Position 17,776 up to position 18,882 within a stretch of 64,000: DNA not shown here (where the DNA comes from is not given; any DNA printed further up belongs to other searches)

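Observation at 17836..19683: tRNA-Ser-adjacent two-gene islet: HNH-domain protein plus DinD-family protein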

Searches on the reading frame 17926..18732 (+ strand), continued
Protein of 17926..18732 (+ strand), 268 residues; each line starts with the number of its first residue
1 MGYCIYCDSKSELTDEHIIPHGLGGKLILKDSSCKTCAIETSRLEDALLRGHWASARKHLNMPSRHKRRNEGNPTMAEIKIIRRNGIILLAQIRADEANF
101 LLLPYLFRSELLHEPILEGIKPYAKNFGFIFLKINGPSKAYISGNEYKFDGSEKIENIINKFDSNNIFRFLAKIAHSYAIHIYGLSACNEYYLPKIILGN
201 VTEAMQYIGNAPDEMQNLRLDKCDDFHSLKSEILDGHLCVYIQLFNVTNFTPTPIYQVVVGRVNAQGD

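Call 74: get_annotated_region(hit=H2, flank=6000)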
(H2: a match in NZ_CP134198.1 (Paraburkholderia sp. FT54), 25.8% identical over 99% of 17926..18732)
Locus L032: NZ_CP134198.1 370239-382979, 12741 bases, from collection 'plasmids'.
description: Paraburkholderia sp. FT54 plasmid unnamed1, complete sequence
organism: Paraburkholderia sp. FT54 (NCBI taxid 3074437)
taxonomy: Bacteria; Pseudomonadota; Betaproteobacteria; Burkholderiales; Burkholderiaceae; Paraburkholderia; Paraburkholderia sp. FT54
host: -; source: single cell,Rhizosphere soil of Tomato; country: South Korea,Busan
typing (MOB-suite, as given by PLSDB): non-mobilizable; mating-pair formation MPF_T
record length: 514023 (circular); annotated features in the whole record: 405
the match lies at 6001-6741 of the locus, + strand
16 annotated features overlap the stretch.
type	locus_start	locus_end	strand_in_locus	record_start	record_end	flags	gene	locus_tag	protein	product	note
CDS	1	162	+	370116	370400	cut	-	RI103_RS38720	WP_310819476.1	hypothetical protein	-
CDS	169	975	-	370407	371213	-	-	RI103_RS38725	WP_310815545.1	IS5 family transposase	-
CDS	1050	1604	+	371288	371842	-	-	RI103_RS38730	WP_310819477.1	hypothetical protein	-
CDS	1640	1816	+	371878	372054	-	-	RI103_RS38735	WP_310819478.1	hypothetical protein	-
CDS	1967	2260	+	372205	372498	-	-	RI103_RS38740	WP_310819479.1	DUF6232 family protein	-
CDS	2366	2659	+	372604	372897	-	-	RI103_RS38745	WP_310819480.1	H-NS histone family protein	-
CDS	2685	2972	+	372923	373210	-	-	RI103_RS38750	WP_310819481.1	hypothetical protein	-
CDS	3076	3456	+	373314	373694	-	-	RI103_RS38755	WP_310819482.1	hypothetical protein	-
CDS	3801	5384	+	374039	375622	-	-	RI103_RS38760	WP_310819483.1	DUF262 domain-containing protein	-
CDS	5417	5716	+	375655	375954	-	-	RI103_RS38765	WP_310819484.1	hypothetical protein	-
CDS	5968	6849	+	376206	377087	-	-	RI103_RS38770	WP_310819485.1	HNH endonuclease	-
CDS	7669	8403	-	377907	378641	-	-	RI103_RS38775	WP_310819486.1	hypothetical protein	-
CDS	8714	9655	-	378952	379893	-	-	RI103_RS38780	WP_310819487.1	hypothetical protein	-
CDS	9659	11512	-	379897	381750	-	-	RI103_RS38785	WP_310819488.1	hypothetical protein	-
CDS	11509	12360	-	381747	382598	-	-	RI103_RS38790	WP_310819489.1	hypothetical protein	-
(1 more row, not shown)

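Call 75: get_annotated_region(hit=H1, flank=6000)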
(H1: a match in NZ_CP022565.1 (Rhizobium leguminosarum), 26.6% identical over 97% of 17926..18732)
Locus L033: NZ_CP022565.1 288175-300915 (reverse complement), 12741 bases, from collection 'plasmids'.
description: Rhizobium leguminosarum bv. viciae strain BIHB 1148 plasmid pSK01, complete sequence
organism: Rhizobium leguminosarum (NCBI taxid 387)
taxonomy: Bacteria; Pseudomonadota; Alphaproteobacteria; Hyphomicrobiales; Rhizobiaceae; Rhizobium; Rhizobium leguminosarum
host: -; source: Root nodule,Pisum sativum root-nodule; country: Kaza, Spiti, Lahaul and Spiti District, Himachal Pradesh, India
typing (MOB-suite, as given by PLSDB): non-mobilizable
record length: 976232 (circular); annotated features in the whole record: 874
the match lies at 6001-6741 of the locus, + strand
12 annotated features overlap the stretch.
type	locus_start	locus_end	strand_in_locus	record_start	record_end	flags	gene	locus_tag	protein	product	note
CDS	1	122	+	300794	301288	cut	-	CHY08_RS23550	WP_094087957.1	DUF4411 family protein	-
CDS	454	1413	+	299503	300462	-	-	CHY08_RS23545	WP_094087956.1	DJ-1/PfpI family protein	-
CDS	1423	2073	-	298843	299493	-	-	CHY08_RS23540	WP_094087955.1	HD domain-containing protein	-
CDS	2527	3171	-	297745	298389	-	-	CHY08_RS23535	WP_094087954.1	HD domain-containing protein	-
CDS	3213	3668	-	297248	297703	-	-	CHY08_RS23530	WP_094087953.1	carboxymuconolactone decarboxylase family protein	-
CDS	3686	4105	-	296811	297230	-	-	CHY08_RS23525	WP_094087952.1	cupin domain-containing protein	-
CDS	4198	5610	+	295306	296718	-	-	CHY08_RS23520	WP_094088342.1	PLP-dependent aminotransferase family protein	-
CDS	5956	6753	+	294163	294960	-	-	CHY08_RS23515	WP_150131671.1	HNH endonuclease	-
CDS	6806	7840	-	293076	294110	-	-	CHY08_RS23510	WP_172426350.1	LacI family DNA-binding transcriptional regulator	-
CDS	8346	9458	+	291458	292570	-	-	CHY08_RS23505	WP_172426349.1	mandelate racemase/muconate lactonizing enzyme family protein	-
CDS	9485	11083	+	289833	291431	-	-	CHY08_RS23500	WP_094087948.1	ABC transporter substrate-binding protein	-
CDS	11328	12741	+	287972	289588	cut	-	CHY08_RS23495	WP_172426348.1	ABC transporter substrate-binding protein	-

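Call 76: search_protein_families(library=padloc, alignment_id=A4, max_evalue=0.00001)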
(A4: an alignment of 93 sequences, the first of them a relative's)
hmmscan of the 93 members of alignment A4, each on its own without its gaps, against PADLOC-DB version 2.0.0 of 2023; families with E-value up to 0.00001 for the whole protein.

A. member 1, L002:51-710:+ (219 aa): 0 families

B. families by the number of members that match (of 93 scanned): 35 families (the first 25 are shown)
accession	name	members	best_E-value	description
PDLC03526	REase_II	2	7.6e-66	Type II restriction enzyme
PDLC04900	PDC-S08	1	2.8e-119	-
PDLC03253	MTase_II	1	2.1e-64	Type II methyltransferase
PDLC04709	PDC-M55C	1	3.6e-59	-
PDLC04151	HEC-05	1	5.6e-44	-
PDLC04150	HEC-05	1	1.7e-31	-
PDLC03294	MTase_II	1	1.4e-29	Type II methyltransferase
PDLC03247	MTase_II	1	4.2e-28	Type II methyltransferase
PDLC05037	PDC-S55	1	3.6e-25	-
PDLC03244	MTase_II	1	2.9e-24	Type II methyltransferase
PDLC03735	oMTase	1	2.4e-23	orphan methyltransferase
PDLC04018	PD-Lambda-5_B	1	1.9e-20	-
PDLC03261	MTase_II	1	7e-18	Type II methyltransferase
PDLC04152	HEC-05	1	1.4e-15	-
PDLC03717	oMTase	1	1.8e-14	orphan methyltransferase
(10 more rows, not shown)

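Call 77: find_related_loci(query=A2, collection=viral_contigs, flank=6000)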
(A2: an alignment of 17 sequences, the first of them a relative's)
Query A2 (268 aa) in viral_contigs; peptide patterns used: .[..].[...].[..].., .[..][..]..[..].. (x = any residue, [..] = any of these).
59 stretches matched a pattern; 16 encode a relative of the query (tblastn E <= 1e-3); 16 distinct loci.
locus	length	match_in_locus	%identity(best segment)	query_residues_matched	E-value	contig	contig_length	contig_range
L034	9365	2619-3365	31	1-264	2e-21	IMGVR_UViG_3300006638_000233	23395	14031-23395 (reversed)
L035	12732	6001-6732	31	1-262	4e-21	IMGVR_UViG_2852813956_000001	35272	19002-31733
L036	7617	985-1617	26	4-230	6e-19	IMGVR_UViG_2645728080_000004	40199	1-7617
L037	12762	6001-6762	28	2-245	2e-17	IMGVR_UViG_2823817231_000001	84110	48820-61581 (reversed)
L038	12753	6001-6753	26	1-266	5e-17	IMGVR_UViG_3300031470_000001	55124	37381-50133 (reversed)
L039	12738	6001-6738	31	1-263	1e-21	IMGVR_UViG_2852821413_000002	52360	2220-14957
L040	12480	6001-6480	31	2-177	1e-16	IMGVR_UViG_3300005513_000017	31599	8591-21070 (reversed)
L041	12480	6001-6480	31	2-177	1e-16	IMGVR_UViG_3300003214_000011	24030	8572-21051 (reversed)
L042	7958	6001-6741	27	2-261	1e-14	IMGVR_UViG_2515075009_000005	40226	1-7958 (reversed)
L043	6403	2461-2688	41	4-78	1e-14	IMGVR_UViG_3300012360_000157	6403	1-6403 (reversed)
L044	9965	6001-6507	29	1-179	1e-13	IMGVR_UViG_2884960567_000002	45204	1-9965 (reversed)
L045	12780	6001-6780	24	2-262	6e-13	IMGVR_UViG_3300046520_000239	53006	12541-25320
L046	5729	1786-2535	26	1-263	5e-11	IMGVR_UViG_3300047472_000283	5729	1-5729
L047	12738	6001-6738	22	2-260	2e-8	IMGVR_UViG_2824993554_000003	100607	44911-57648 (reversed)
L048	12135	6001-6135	47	2-43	2e-8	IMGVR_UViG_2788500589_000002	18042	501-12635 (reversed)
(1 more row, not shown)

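Call 82: find_encoding_contigs(protein=P0004, flank=5000, max_places=2)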
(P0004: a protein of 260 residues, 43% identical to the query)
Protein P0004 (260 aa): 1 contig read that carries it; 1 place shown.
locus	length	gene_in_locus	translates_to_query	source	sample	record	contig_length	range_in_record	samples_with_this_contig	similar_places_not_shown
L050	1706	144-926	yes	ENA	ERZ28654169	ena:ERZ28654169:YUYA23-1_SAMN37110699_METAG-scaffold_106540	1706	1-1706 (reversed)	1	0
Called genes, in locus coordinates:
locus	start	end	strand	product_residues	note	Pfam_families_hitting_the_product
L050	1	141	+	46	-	?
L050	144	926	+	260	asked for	PF14279:HNH_5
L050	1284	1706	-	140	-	?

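Call 83: find_encoding_contigs(protein=P0006, flank=5000, max_places=3)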
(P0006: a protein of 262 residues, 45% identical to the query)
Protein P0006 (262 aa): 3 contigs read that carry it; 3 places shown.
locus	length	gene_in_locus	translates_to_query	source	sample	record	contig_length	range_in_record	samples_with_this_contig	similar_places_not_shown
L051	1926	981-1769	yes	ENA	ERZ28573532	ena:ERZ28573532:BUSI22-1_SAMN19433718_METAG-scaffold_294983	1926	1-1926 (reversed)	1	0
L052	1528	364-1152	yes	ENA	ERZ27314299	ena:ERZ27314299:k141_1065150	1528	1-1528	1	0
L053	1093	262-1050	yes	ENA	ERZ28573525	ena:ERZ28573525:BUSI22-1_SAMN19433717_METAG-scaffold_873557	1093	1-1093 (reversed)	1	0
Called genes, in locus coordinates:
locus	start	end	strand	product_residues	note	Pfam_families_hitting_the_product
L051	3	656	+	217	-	?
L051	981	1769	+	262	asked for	PF14279:HNH_5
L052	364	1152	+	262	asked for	PF14279:HNH_5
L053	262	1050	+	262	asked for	PF14279:HNH_5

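Call 98: search_protein_families(library=pfam, alignment_id=A7, max_evalue=0.0001)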
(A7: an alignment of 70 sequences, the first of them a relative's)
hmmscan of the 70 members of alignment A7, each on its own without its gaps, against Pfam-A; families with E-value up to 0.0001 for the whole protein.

A. member 1, L034:126-458:+ (110 aa): 0 families

B. families by the number of members that match (of 70 scanned): 24 families
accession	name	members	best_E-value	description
PF03237.21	Terminase_6N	2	4.6e-53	Terminase large subunit, T4likevirus-type, N-terminal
PF17289.8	Terminase_6C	2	1.7e-38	Terminase RNaseH-like domain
PF03592.21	Terminase_2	2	3.3e-36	Terminase small subunit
PF05840.19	Phage_GPA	1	7.9e-75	Bacteriophage replication gene A protein (GPA)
PF01904.24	DUF72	1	6.5e-58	Protein of unknown function DUF72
PF20454.4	GpA_nuclease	1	1.5e-43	Terminase large subunit gpA, endonuclease domain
PF05876.18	GpA_ATPase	1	6.5e-40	Phage terminase large subunit gpA, ATPase domain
PF02086.21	MethyltransfD12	1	8e-22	D12 class N6 adenine-specific DNA methyltransferase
PF05534.18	HicB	1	6.5e-18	HicB family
PF06056.18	Terminase_5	1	1.2e-15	Putative ATPase subunit of terminase (gpP-like)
PF01764.32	Lipase_3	1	3.5e-13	Lipase (class 3)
PF10145.14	PhageMin_Tail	1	6.3e-13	Phage-related minor tail protein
PF08706.16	D5_N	1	6.4e-10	D5 N terminal like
PF04466.19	Terminase_3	1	3.1e-09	Phage terminase large subunit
PF19263.5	DUF5906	1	5.1e-09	Family of unknown function (DUF5906)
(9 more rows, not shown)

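Call 99: search_protein_families(library=pfam, proteins=[L034:4833-6974:-, L035:1811-3757:+, L035:8414-10480:-, L037:4021-5781:+, L037:7140-8642:-, L038:2135-4723:+, L042:3077-4876:+, L045:1834-3981:-, L046:2565-4760:-, L047:6788-8482:-], max_evalue=0.0001)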
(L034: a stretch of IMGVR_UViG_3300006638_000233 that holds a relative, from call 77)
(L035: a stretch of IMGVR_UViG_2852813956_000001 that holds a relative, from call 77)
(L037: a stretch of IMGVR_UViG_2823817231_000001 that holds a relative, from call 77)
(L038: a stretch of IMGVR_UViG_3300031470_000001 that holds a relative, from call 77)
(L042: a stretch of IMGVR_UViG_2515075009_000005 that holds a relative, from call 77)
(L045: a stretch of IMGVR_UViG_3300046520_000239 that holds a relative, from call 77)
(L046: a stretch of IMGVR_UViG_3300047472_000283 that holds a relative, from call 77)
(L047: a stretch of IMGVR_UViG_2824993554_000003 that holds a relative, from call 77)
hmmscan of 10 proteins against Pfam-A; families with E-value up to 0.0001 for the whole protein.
L034:4833-6974:- (713 aa): 1 family
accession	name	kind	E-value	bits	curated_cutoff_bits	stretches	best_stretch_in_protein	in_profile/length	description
PF10145.14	PhageMin_Tail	-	6.3e-13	49.5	33.2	1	136-315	14-186/201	Phage-related minor tail protein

L035:1811-3757:+ (648 aa): 3 families
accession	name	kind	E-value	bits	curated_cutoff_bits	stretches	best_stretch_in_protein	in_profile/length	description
PF03237.21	Terminase_6N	-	4.6e-53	180.5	22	1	225-444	1-212/215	Terminase large subunit, T4likevirus-type, N-terminal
PF17289.8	Terminase_6C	-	1.7e-38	132.4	22.6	1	474-632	1-154/155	Terminase RNaseH-like domain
PF06056.18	Terminase_5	-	1.2e-15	57.6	20.3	1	72-126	2-56/58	Putative ATPase subunit of terminase (gpP-like)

L035:8414-10480:- (688 aa): 2 families
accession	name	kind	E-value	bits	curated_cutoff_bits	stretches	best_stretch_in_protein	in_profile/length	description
PF05840.19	Phage_GPA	-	7.9e-75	252.3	31.4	1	119-438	44-320/321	Bacteriophage replication gene A protein (GPA)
PF23343.2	REP_ORF2-G2P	-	1.2e-07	32.3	27.8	1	308-435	14-98/99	Replication-associated protein ORF2/G2P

L037:4021-5781:+ (586 aa): 0 families

L037:7140-8642:- (500 aa): 0 families

L038:2135-4723:+ (862 aa): 3 families
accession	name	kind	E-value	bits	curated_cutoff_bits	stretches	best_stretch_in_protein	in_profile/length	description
PF08706.16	D5_N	-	6.4e-10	39.9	22.4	1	430-515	60-144/145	D5 N terminal like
PF19263.5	DUF5906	-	5.1e-09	37.2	27.6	1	553-662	1-112/114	Family of unknown function (DUF5906)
PF00519.23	PPV_E1_C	-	5.3e-05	23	26.5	1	537-659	108-226/289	Papillomavirus helicase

L042:3077-4876:+ (599 aa): 0 families

L045:1834-3981:- (715 aa): 2 families
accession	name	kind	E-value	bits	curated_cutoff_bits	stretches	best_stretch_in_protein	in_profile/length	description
PF20454.4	GpA_nuclease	-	1.5e-43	149.5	22.5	1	323-616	1-290/294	Terminase large subunit gpA, endonuclease domain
PF05876.18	GpA_ATPase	-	6.5e-40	137.8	25.6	1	63-310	11-246/247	Phage terminase large subunit gpA, ATPase domain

L046:2565-4760:- (731 aa): 1 family
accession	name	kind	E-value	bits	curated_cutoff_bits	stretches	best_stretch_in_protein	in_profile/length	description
PF13385.13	Laminin_G_3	-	2.9e-07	31.2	27.6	1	68-164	44-142/151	Concanavalin A-like lectin/glucanases superfamily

L047:6788-8482:- (564 aa): 0 families

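Call 102: search_protein_families(library=pfam, proteins=[L035:3757-4818:+, L035:4880-5224:-, L035:5225-5497:-, L035:5484-5843:+, L035:6001-6732:+, L035:6923-7978:-, L035:8066-8413:-], max_evalue=0.001)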
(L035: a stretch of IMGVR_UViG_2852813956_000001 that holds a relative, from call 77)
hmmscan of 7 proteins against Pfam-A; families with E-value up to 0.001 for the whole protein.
L035:3757-4818:+ (353 aa): 1 family
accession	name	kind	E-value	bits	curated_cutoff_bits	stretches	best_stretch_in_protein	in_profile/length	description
PF04860.17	Phage_portal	-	5.8e-08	32.7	39.1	1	95-325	52-269/321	Phage portal protein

L035:4880-5224:- (114 aa): 0 families

L035:5225-5497:- (90 aa): 0 families

L035:5484-5843:+ (119 aa): 1 family
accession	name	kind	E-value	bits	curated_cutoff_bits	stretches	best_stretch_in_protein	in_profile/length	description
PF05534.18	HicB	-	6.5e-18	64.8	21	1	55-104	1-50/51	HicB family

L035:6001-6732:+ (244 aa): 1 family
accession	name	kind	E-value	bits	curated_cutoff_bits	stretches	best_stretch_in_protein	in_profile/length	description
PF14279.12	HNH_5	-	0.00064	20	27.5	0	4-38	1-40/56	HNH endonuclease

L035:6923-7978:- (351 aa): 0 families

L035:8066-8413:- (115 aa): 0 families
